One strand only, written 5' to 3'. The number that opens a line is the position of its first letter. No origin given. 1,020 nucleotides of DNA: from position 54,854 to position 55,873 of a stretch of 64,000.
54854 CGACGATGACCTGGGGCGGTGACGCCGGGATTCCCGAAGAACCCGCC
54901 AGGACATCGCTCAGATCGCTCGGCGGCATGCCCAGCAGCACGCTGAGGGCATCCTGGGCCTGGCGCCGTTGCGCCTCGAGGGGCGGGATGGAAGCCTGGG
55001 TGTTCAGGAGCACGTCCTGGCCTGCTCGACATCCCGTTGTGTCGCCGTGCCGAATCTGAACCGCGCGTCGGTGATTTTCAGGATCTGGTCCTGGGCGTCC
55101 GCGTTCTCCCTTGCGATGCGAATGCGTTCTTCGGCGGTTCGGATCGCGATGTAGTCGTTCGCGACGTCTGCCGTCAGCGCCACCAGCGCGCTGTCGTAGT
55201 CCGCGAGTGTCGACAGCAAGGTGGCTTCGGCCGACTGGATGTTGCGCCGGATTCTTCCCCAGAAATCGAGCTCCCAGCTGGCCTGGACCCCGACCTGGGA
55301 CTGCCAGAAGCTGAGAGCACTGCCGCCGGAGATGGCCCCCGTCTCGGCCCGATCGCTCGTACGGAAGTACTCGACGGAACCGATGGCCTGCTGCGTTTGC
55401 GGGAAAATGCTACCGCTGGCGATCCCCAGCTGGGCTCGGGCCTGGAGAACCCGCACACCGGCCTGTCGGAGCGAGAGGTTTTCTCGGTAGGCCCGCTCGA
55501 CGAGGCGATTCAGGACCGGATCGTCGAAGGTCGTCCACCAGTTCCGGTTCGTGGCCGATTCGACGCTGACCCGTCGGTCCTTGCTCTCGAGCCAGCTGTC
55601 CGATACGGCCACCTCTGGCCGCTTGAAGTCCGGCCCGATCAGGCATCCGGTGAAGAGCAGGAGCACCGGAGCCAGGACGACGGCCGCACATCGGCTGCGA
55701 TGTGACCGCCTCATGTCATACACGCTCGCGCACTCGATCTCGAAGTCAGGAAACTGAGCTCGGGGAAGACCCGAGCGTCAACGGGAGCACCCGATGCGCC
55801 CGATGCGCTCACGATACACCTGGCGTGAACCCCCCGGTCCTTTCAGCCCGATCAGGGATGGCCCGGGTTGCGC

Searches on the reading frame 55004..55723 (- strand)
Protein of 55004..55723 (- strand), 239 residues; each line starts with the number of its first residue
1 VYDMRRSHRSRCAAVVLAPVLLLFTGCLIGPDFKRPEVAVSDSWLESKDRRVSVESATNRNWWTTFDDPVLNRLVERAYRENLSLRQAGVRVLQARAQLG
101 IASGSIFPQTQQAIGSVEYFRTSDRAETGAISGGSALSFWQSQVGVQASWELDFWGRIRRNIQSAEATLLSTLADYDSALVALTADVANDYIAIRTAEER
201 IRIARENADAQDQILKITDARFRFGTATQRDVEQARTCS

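Call 75: search_protein_families(library=pfam, proteins=[window:55004-55723:-], max_evalue=0.001)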
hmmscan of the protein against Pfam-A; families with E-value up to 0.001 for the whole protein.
window:55004-55723:- (239 aa): 1 family
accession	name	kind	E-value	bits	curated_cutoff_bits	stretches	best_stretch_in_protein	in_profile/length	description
PF02321.23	OEP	-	1.9e-20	73.9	22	1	71-236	1-158/187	Outer membrane efflux protein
